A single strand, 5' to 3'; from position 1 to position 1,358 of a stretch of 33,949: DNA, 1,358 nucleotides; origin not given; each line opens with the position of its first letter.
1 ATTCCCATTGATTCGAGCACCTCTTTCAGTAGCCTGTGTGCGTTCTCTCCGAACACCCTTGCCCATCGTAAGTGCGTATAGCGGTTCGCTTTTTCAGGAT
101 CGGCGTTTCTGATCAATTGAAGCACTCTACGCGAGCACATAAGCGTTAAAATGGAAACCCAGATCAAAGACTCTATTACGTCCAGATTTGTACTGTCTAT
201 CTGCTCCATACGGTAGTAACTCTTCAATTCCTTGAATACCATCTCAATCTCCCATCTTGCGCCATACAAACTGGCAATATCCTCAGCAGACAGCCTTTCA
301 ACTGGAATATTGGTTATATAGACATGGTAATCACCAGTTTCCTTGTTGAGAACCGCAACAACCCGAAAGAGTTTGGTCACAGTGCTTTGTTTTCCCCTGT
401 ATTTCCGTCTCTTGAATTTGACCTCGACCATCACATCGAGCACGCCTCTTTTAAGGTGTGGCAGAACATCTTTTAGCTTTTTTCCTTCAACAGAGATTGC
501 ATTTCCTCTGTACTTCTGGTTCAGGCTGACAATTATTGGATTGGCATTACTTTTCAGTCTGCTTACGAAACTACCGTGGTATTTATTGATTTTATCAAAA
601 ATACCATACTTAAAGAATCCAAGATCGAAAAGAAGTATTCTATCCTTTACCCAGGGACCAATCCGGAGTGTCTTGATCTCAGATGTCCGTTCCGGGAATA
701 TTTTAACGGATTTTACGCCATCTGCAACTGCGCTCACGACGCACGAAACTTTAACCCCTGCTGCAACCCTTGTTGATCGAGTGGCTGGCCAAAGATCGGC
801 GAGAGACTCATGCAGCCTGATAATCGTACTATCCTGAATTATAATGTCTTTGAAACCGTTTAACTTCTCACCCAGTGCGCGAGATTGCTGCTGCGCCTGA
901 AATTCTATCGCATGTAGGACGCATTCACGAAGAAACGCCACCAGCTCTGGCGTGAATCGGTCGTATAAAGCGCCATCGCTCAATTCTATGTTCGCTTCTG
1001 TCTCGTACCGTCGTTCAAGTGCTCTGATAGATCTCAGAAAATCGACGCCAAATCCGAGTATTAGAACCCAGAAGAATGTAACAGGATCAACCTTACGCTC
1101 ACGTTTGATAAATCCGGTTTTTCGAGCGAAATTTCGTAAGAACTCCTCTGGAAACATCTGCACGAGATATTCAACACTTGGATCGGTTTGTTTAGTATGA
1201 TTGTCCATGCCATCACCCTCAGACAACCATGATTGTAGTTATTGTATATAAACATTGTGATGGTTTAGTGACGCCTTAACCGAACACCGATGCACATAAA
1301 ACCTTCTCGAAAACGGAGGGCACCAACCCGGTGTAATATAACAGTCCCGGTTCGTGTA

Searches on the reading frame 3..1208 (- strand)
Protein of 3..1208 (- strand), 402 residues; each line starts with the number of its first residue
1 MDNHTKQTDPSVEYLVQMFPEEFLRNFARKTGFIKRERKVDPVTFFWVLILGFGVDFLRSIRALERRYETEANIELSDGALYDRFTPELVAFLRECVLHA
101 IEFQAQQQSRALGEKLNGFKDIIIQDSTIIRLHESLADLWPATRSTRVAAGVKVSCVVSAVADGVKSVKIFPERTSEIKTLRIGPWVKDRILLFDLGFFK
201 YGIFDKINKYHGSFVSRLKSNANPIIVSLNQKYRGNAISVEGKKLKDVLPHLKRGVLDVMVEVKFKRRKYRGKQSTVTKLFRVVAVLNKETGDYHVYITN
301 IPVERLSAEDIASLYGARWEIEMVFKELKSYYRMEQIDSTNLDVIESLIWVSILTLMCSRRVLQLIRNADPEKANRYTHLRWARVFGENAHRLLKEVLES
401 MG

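Call 13: search_protein_families(library=pfam, proteins=[window:3-1208:-], max_evalue=0.01)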
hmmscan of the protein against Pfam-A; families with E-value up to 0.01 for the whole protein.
window:3-1208:- (402 aa): 3 families
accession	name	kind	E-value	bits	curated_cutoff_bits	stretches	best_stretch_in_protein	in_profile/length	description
PF01609.27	DDE_Tnp_1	-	8.2e-23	81.6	23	1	118-357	2-199/200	Transposase DDE domain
PF04693.18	DDE_Tnp_2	-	0.00093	19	20.2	1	284-331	244-288/327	Archaeal putative transposase ISC1217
PF13701.12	DDE_Tnp_1_4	-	0.0067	15.1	34.7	1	195-357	223-368/435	Transposase DDE domain group 1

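Call 14: search_protein_families(library=ncbifam, proteins=[window:3-1208:-], max_evalue=0.01)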
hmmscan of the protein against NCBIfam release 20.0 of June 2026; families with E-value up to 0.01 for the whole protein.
window:3-1208:- (402 aa): 9 families
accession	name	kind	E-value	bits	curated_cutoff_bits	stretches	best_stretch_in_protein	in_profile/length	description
NF033592.1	transpos_IS4_1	equivalog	1.2e-78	264.6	115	1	16-362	2-331/332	IS4 family transposase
NF049999.1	transpos_IS701_3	equivalog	1.4e-10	40.6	170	1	189-370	179-366/412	IS701 family transposase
NF049925.1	transpos_IS4_4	equivalog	1.7e-10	40.2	250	1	190-351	211-359/449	IS4 family transposase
NF033559.2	transpos_IS1634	equivalog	1.8e-09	37.1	100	1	294-382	360-440/483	IS1634 family transposase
NF033591.1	transpos_IS4_2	equivalog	4.1e-08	32.7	152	1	190-357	120-275/340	IS4 family transposase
NF033590.1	transpos_IS4_3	equivalog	6.2e-07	28.8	160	1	267-394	221-347/405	IS4 family transposase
NF033539.1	transpos_IS1380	equivalog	1.5e-05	23.8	180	1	194-370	213-383/419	IS1380 family transposase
NF033540.2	transpos_IS701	equivalog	3.7e-05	23.2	150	1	187-330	180-330/363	IS701 family transposase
NF049921.1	transpos_IS701_2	equivalog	6e-05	22.6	250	1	189-353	145-281/318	IS701 family transposase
